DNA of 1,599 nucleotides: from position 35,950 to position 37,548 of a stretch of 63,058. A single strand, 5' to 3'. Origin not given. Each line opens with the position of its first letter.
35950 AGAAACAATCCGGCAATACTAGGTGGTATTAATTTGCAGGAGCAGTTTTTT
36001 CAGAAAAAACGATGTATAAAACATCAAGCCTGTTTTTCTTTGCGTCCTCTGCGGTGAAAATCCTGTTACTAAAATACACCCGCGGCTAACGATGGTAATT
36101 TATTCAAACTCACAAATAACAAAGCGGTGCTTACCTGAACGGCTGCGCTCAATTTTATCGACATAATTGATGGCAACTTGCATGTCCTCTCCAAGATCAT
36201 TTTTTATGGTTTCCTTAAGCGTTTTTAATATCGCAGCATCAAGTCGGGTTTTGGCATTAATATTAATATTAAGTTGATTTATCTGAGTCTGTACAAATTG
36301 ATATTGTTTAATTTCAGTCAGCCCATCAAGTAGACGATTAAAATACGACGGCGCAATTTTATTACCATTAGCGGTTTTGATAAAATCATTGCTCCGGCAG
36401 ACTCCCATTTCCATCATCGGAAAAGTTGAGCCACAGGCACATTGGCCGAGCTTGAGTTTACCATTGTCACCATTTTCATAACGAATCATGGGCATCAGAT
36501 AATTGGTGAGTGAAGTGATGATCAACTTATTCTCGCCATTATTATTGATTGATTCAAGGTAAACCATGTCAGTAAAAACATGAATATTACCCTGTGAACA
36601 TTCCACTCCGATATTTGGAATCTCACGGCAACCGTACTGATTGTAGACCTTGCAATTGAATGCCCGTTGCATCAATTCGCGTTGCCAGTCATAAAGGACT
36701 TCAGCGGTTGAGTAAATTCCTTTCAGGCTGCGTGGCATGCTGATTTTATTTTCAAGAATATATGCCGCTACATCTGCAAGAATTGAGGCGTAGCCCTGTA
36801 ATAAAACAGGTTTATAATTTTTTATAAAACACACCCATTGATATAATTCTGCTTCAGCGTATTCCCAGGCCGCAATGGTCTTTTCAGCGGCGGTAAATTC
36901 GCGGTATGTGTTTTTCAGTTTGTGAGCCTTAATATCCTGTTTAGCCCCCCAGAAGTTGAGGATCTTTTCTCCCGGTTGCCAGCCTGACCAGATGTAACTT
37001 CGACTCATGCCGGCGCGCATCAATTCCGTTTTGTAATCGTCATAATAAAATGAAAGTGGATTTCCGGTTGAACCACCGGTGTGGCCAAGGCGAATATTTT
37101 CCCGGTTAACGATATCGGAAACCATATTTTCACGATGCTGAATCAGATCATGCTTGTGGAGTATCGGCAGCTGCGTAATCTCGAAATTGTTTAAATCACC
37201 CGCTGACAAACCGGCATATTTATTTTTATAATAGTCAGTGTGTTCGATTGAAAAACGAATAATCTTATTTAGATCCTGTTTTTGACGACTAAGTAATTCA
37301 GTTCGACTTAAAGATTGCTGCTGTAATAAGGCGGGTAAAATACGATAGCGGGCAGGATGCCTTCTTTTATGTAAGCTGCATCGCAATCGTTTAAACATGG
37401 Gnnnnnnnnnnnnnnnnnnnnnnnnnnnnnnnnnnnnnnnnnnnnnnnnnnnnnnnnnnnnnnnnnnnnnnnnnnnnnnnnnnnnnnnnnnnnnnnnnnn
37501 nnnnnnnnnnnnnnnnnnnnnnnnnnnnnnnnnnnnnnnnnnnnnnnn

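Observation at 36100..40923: AT-rich three-gene cassette: ALS-like TPP enzyme, 610-aa GT-A-like orphan, CapK/PaaK-like adenylating enzyme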

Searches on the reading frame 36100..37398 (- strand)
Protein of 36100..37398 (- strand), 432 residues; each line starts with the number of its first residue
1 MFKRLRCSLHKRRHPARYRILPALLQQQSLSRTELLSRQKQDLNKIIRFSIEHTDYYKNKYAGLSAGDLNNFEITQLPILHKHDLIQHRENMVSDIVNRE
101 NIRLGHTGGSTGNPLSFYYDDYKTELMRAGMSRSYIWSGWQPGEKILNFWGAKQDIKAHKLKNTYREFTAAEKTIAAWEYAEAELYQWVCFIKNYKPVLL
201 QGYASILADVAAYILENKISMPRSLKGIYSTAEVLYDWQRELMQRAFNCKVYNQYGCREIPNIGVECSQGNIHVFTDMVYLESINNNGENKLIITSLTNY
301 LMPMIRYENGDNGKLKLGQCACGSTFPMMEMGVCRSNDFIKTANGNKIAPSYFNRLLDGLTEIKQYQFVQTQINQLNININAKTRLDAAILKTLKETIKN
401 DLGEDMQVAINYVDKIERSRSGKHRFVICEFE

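Call 3: search_protein_families(library=pfam, proteins=[window:36100-37398:-], max_evalue=0.1)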
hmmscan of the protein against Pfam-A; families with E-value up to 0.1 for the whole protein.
window:36100-37398:- (432 aa): 0 families

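Call 4: search_protein_families(library=ncbifam, proteins=[window:36100-37398:-], max_evalue=0.1)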
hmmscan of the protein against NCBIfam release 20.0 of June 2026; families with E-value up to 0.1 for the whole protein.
window:36100-37398:- (432 aa): 7 families
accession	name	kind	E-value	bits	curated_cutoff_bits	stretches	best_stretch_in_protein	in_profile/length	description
NF045666.1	DVU1553_fam_AMP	equivalog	2e-28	99.4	300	1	26-332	14-327/331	DVU_1553 family AMP-dependent CoA ligase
NF041878.1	paak_haloarch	equivalog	9.6e-28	96.9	700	1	27-424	5-420/427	phenylacetate--CoA ligase PaaK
NF053551.1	FlxY_rubin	equivalog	2.2e-22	79.4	520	2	187-419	160-408/424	flexirubin biosynthesis putative acyl-CoA ligase FlxY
TIGR02304.1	aden_form_hyp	equivalog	3e-21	75.9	251.9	1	185-399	176-395/430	F390 synthetase-related protein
TIGR02155.1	PA_CoA_ligase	equivalog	1.1e-17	63.8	646.3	1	30-427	3-418/422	phenylacetate--CoA ligase PaaK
NF041217.1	BagE_FevW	exception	3.8e-13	49.2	800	1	217-330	186-306/424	bagremycin/ferroverdin synthetase BagE/FevW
TIGR03335.1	F390_ftsA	equivalog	2.3e-08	33.2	458.7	1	30-286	9-267/445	coenzyme F390 synthetase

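Call 21: search_solved_structures(query=window:36100-37398:-, max_evalue=1)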
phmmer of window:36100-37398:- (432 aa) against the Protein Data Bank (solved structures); distinct sequences matched with E-value up to 1: 8.
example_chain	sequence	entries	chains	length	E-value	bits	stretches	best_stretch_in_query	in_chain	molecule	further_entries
9s3l_A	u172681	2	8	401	1.8e-23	86.4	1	43-346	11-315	Phenylacetate-CoA ligase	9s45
4r1l_A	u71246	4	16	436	2.6e-19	72.7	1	29-368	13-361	Phenylacetate-coenzyme A ligase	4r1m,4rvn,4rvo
2y27_A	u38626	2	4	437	7.1e-11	44.9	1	27-427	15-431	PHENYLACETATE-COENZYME A LIGASE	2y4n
6siw_B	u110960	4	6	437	2.4e-09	39.8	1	32-329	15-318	PaaK-like ligase (AMP-dependent synthetase and ligase) | AMP-dependent synthetase and ligase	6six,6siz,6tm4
6siw_A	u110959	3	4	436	2.5e-09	39.8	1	32-329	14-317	PaaK-like ligase (AMP-dependent synthetase and ligase) | AMP-dependent synthetase and ligase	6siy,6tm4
6wuq_A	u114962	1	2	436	1.4e-08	37.3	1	33-330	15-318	AjiA1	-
6hdw_A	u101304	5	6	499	3.7e-08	35.9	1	43-389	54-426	2-hydroxyisobutyryl-CoA synthetase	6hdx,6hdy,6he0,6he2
2y4o_A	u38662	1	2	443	7.3e-07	31.7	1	23-372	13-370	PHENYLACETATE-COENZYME A LIGASE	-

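Call 71: search_protein_families(library=padloc, proteins=[window:36100-37398:-], max_evalue=0.01)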
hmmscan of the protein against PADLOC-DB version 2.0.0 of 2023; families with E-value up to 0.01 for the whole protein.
window:36100-37398:- (432 aa): 0 families
